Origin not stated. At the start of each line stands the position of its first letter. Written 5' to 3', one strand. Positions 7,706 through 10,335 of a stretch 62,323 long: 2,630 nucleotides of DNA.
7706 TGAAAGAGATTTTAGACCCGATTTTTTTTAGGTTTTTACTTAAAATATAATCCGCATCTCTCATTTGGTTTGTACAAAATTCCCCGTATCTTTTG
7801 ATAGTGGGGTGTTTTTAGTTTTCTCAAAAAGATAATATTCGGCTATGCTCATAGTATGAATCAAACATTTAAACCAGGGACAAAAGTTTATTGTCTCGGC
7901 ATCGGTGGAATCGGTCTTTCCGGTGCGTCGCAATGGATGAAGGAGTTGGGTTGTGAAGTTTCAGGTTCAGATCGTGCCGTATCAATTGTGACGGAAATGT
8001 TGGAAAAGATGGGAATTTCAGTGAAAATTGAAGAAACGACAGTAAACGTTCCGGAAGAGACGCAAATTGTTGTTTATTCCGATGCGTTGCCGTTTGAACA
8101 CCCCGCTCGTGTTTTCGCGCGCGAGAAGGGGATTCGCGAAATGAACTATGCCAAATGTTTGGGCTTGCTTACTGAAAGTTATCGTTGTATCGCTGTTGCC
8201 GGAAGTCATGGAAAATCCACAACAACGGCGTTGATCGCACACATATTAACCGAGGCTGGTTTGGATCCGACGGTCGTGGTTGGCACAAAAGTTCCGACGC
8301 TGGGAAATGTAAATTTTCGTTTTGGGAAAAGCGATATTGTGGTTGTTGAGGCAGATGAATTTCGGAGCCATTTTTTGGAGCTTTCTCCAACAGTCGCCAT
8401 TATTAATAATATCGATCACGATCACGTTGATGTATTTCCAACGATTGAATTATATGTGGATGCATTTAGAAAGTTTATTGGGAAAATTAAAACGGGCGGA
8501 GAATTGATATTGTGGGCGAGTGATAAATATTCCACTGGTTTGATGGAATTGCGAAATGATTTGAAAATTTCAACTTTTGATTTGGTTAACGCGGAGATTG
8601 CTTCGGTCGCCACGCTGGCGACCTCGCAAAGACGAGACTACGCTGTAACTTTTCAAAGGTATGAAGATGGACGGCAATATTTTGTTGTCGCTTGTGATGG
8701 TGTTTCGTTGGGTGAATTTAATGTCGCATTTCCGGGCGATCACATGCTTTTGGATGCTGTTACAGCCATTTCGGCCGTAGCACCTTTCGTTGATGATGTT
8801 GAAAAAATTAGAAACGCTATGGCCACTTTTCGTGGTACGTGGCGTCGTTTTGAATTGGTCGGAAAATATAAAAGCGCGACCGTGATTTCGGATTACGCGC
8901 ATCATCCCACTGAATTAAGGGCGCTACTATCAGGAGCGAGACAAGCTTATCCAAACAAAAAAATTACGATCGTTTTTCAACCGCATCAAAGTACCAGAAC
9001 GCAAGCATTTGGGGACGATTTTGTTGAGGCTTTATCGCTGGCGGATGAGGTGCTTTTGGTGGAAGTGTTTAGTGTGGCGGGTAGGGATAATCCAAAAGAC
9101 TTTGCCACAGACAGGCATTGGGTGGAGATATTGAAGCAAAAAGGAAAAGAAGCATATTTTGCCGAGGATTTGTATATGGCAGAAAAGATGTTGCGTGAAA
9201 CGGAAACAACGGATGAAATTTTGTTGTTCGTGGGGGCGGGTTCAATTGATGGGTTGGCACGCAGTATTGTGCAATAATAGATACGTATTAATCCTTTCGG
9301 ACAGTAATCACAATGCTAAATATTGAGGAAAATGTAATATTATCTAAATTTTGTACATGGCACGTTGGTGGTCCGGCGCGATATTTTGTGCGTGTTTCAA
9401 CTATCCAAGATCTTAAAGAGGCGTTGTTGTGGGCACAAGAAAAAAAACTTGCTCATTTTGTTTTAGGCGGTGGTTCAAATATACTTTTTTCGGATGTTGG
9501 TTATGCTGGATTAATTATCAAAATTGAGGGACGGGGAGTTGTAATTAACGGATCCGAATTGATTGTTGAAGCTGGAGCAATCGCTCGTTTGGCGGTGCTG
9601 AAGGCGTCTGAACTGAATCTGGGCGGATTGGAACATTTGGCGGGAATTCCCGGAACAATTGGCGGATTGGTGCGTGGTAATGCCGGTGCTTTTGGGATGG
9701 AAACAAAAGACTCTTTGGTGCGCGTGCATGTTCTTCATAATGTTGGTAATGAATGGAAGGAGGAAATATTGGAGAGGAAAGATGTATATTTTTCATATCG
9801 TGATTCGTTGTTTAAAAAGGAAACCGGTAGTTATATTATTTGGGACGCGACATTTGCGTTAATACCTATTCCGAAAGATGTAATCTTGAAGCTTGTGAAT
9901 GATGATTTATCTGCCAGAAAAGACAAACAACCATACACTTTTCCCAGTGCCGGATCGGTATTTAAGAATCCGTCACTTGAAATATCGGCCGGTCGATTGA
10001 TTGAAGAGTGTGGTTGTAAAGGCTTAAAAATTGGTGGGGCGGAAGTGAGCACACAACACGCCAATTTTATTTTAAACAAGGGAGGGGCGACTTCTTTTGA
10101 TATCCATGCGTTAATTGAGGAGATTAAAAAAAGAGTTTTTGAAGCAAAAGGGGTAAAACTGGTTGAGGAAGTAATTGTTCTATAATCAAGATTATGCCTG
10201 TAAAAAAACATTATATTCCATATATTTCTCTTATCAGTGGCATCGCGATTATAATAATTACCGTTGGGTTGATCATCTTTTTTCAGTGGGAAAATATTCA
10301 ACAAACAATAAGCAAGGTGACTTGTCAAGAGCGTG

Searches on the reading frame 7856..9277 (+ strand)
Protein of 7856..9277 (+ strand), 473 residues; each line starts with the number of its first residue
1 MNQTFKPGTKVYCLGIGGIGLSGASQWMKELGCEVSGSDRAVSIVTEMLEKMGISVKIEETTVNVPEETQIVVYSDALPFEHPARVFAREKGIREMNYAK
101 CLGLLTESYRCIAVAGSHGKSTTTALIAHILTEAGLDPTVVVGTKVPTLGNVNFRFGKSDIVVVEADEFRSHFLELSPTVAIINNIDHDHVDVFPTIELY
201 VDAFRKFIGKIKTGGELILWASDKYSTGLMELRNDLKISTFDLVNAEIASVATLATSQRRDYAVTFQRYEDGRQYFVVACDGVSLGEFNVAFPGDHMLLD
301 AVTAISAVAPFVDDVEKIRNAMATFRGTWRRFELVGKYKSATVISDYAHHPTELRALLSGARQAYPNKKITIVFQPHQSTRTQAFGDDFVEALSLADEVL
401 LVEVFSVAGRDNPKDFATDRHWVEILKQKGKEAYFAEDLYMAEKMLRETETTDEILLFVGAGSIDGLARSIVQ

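Call 7: search_protein_families(library=pfam, proteins=[window:7856-9277:+], max_evalue=0.01)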
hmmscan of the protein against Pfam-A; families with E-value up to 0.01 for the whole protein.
window:7856-9277:+ (473 aa): 3 families
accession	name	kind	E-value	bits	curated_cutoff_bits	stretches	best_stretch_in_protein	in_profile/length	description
PF08245.18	Mur_ligase_M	-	1.1e-20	74.9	24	1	114-307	1-199/200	Mur ligase middle domain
PF02875.26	Mur_ligase_C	-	4.8e-18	66.6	28.4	1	330-462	1-127/127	Mur ligase, glutamate ligase domain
PF01225.30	Mur_ligase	-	1.6e-13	51.3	21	1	11-109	2-94/95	Mur ligase family, catalytic domain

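Call 14: find_encoding_contigs(protein=window:7856-9277:+, flank=10000, max_places=6)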
Protein window:7856-9277:+ (473 aa): 9 contigs read that carry it; 5 places shown.
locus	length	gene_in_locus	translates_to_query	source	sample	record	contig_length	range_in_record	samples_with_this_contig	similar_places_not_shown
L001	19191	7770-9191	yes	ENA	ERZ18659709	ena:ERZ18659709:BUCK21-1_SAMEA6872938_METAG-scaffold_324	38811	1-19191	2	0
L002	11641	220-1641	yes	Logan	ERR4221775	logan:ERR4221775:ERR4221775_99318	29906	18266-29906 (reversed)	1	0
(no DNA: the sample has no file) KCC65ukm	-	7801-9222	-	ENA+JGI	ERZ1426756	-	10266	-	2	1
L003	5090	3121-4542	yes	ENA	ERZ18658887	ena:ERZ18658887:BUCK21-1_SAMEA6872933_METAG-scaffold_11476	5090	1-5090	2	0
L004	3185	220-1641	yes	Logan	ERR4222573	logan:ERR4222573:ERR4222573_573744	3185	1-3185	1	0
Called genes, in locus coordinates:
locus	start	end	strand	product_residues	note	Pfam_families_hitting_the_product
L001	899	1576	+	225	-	-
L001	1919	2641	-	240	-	-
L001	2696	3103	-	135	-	-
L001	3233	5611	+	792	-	PF00270:DEAD (weak), PF00271:Helicase_C (weak)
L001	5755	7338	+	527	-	-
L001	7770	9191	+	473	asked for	PF01225:Mur_ligase, PF08245:Mur_ligase_M, PF02875:Mur_ligase_C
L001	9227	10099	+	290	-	PF01565:FAD_binding_4, PF02873:MurB_C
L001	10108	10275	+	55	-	-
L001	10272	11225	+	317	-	PF00535:Glycos_transf_2, PF10111:Glyco_tranf_2_2, PF13641:Glyco_tranf_2_3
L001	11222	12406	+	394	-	PF13439:Glyco_transf_4, PF13579:Glyco_trans_4_4, PF20706:GT4-conflict, PF00534:Glycos_transf_1, PF13692:Glyco_trans_1_4, PF13524:Glyco_trans_1_2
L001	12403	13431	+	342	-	PF04321:RmlD_sub_bind, PF01073:3Beta_HSD, PF01370:Epimerase, PF02719:Polysacc_synt_2, PF07993:NAD_binding_4 (faint), PF16363:GDP_Man_Dehyd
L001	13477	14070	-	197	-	-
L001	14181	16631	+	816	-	PF13231:PMT_2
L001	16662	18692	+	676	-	PF13231:PMT_2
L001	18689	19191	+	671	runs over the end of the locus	PF19830:DUF6311 (weak)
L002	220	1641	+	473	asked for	PF01225:Mur_ligase, PF08245:Mur_ligase_M, PF02875:Mur_ligase_C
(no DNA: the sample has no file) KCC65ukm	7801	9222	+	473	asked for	PF01225:Mur_ligase, PF08245:Mur_ligase_M, PF02875:Mur_ligase_C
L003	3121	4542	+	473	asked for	PF01225:Mur_ligase, PF08245:Mur_ligase_M, PF02875:Mur_ligase_C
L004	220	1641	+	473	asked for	PF01225:Mur_ligase, PF08245:Mur_ligase_M, PF02875:Mur_ligase_C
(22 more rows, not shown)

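Call 33: find_related_loci(query=window:7856-9277:+, collection=genome_contigs, flank=10000)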
Query window:7856-9277:+ (473 aa) in genome_contigs; peptide patterns used: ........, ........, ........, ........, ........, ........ (x = any residue, [..] = any of these).
29 stretches matched a pattern; 3 encode a relative of the query (tblastn E <= 1e-3); 3 distinct loci.
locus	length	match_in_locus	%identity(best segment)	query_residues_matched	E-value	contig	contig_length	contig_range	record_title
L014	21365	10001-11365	26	10-471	2e-33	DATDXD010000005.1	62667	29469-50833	MAG TPA_asm: Candidatus Paceibacterota bacterium isolate SMAG_U8129 k141_1921134, whole genome shotgun sequence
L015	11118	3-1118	24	20-401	2e-32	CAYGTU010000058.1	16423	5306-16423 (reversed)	MAG TPA_asm: uncultured Bacteriovoracaceae bacterium isolate ERP117304_co1_42 genome assembly, contig: NODE_3524_length_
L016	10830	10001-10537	26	176-373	3e-6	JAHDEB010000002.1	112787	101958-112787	MAG: Chloroflexota bacterium isolate MAG-171 RZ_475, whole genome shotgun sequence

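Call 38: find_homologous_proteins(query=window:7856-9277:+, max_evalue=1e-60)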
Query window:7856-9277:+ (473 aa): 4158 proteins with E <= 1e-60 among 8000 candidates; the best 120 are listed.
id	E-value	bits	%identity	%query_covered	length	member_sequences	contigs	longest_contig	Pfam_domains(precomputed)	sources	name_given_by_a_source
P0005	2.2e-258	875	82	100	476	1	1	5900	PF02875.27,PF08245.19,PF01225.31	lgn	-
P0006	2.3e-256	869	83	100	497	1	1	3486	PF02875.27,PF08245.19,PF01225.31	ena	-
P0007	1.1e-249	847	81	98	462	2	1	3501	PF02875.27,PF08245.19,PF01225.31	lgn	-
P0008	9.0e-247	837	100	80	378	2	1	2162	PF02875.27,PF08245.19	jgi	jgi:UDP-N-acetylmuramate--alanine ligase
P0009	6.7e-242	821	77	100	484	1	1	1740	PF02875.27,PF08245.19,PF01225.31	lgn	-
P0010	5.7e-183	627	60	100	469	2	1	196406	PF02875.27,PF08245.19,PF01225.31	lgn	-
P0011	3.5e-173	595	56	100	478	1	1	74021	PF02875.27,PF08245.19,PF01225.31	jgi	jgi:UDP-N-acetylmuramate--alanine ligase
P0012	2.5e-170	585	57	100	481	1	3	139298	PF02875.27,PF08245.19,PF01225.31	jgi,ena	-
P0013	1.3e-165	570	55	100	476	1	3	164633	PF02875.27,PF08245.19,PF01225.31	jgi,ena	-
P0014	5.4e-137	475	48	100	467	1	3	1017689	PF02875.27,PF08245.19,PF01225.31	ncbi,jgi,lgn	-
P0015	2.3e-129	450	46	99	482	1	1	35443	PF02875.27,PF08245.19,PF01225.31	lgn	-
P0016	2.6e-126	440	45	99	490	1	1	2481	PF02875.27,PF08245.19,PF01225.31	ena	-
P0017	6.3e-121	422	46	99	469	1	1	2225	PF02875.27,PF08245.19,PF01225.31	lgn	-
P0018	8.6e-120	419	46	98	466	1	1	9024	PF02875.27,PF08245.19,PF01225.31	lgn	-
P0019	5.7e-118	413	46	98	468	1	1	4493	PF02875.27,PF08245.19,PF01225.31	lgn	-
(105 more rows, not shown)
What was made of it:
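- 7856..9277 (+): murC, the first host gene after the island. Calls 7, 14, 38.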

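Call 39: find_encoding_contigs(protein=P0005, flank=10000, max_places=2)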
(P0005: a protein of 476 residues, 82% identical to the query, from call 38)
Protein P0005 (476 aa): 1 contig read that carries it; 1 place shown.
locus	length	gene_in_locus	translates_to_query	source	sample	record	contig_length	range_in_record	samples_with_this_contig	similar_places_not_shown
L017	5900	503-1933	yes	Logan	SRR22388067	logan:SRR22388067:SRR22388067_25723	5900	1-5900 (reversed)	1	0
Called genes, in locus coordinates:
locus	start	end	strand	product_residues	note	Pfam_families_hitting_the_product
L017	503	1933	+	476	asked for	PF01225:Mur_ligase, PF08245:Mur_ligase_M, PF02875:Mur_ligase_C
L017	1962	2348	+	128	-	-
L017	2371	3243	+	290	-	PF01565:FAD_binding_4, PF02873:MurB_C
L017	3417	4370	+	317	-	PF00535:Glycos_transf_2, PF10111:Glyco_tranf_2_2, PF13641:Glyco_tranf_2_3 (weak)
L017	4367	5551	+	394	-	PF13439:Glyco_transf_4, PF13579:Glyco_trans_4_4, PF20706:GT4-conflict, PF00534:Glycos_transf_1, PF13692:Glyco_trans_1_4, PF13524:Glyco_trans_1_2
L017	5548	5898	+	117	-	?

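Call 40: find_encoding_contigs(protein=P0006, flank=10000, max_places=2)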
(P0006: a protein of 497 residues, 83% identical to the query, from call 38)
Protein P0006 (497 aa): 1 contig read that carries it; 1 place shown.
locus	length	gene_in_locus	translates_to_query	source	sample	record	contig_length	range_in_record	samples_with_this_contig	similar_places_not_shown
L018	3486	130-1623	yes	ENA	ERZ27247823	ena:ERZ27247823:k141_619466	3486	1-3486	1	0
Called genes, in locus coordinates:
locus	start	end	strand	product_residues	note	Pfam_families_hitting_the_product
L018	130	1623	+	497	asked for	PF01225:Mur_ligase, PF08245:Mur_ligase_M, PF02875:Mur_ligase_C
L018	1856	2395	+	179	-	-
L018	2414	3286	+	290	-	PF01565:FAD_binding_4, PF02873:MurB_C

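Call 41: find_encoding_contigs(protein=P0007, flank=10000, max_places=2)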
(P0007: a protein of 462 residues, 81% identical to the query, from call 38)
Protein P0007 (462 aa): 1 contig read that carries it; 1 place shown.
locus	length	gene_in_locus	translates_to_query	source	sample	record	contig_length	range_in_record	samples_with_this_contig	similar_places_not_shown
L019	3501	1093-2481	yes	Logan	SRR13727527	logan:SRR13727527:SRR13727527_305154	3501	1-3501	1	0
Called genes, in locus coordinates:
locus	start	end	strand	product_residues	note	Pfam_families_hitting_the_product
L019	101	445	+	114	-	-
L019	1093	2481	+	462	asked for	PF01225:Mur_ligase, PF08245:Mur_ligase_M, PF02875:Mur_ligase_C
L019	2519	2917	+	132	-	-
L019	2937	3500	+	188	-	?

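Call 42: find_encoding_contigs(protein=P0010, flank=10000, max_places=2)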
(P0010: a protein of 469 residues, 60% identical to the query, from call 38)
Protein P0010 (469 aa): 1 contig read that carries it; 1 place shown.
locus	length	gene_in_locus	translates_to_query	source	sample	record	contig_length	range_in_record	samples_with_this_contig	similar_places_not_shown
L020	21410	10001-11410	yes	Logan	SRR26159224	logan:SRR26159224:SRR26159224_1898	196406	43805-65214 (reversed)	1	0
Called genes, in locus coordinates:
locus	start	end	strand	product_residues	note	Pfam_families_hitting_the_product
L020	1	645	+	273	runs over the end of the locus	PF13641:Glyco_tranf_2_3, PF00535:Glycos_transf_2, PF10111:Glyco_tranf_2_2 (weak), PF13632:Glyco_trans_2_3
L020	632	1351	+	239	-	PF02616:SMC_ScpA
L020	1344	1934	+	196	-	PF04079:SMC_ScpB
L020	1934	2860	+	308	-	PF00768:Peptidase_S11, PF13354:Beta-lactamase2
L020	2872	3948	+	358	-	PF00953:Glycos_transf_4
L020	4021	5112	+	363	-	PF01098:FTSW_RODA_SPOVE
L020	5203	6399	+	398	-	PF03033:Glyco_transf_28, PF04101:Glyco_tran_28_C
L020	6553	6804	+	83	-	-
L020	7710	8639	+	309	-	-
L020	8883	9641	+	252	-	-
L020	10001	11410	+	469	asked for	PF01225:Mur_ligase, PF08245:Mur_ligase_M, PF02875:Mur_ligase_C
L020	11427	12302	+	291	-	PF01565:FAD_binding_4, PF02873:MurB_C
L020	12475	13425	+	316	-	PF00535:Glycos_transf_2, PF10111:Glyco_tranf_2_2, PF13641:Glyco_tranf_2_3 (weak)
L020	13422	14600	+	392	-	PF13439:Glyco_transf_4, PF13579:Glyco_trans_4_4, PF20706:GT4-conflict (weak), PF00534:Glycos_transf_1, PF13692:Glyco_trans_1_4, PF13524:Glyco_trans_1_2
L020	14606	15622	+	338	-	PF01073:3Beta_HSD, PF01370:Epimerase, PF02719:Polysacc_synt_2, PF04321:RmlD_sub_bind, PF07993:NAD_binding_4 (weak), PF16363:GDP_Man_Dehyd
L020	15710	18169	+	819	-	PF13231:PMT_2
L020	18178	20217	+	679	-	PF13231:PMT_2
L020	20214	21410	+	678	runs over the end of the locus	PF19830:DUF6311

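Call 106: search_protein_families(library=padloc, proteins=[L020:7710-8639:+, L020:8883-9641:+, L019:101-445:+], max_evalue=0.001)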
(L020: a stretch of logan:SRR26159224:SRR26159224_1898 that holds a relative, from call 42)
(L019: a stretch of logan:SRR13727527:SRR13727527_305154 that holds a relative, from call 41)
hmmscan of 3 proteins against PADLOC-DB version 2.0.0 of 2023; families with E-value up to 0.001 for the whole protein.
L020:7710-8639:+ (309 aa): 0 families

L020:8883-9641:+ (252 aa): 0 families

L019:101-445:+ (114 aa): 0 families

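Call 118: search_protein_families(library=pfam, proteins=[L020:6553-6804:+], max_evalue=0.001)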
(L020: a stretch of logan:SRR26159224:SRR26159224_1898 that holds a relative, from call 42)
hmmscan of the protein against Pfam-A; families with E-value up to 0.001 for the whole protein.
L020:6553-6804:+ (83 aa): 0 families

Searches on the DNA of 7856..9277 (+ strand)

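Call 49: search_rna_families(sources=[L017, L019, L018, L020, L009], threshold=evalue, max_evalue=0.1)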
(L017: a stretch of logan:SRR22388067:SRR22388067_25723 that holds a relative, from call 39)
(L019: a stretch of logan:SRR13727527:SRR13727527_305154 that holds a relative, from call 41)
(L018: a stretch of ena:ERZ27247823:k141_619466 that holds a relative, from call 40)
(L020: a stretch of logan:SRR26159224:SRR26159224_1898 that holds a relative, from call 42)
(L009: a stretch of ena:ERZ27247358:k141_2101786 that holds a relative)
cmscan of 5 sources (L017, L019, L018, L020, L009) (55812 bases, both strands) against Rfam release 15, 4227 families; matches with E-value up to 0.1: 0.
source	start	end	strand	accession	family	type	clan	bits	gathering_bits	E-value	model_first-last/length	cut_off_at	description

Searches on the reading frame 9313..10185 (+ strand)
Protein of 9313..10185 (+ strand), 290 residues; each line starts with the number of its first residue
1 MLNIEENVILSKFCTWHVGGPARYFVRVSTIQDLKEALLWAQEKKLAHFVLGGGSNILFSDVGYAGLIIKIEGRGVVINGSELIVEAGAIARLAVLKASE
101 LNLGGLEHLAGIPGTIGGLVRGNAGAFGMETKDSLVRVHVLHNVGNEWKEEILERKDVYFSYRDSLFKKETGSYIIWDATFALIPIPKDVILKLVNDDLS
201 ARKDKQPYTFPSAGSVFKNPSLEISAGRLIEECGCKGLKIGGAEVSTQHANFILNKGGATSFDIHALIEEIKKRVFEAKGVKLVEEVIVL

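Call 7: search_protein_families(library=pfam, proteins=[window:9313-10185:+], max_evalue=0.01)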
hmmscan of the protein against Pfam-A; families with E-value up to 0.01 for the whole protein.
window:9313-10185:+ (290 aa): 2 families
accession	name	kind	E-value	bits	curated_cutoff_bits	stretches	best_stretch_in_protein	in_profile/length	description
PF02873.21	MurB_C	-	3.1e-33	114.3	27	1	194-289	5-98/99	UDP-N-acetylenolpyruvoylglucosamine reductase, C-terminal domain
PF01565.28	FAD_binding_4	-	1.4e-14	54.4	26.4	1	23-145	2-133/139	FAD binding domain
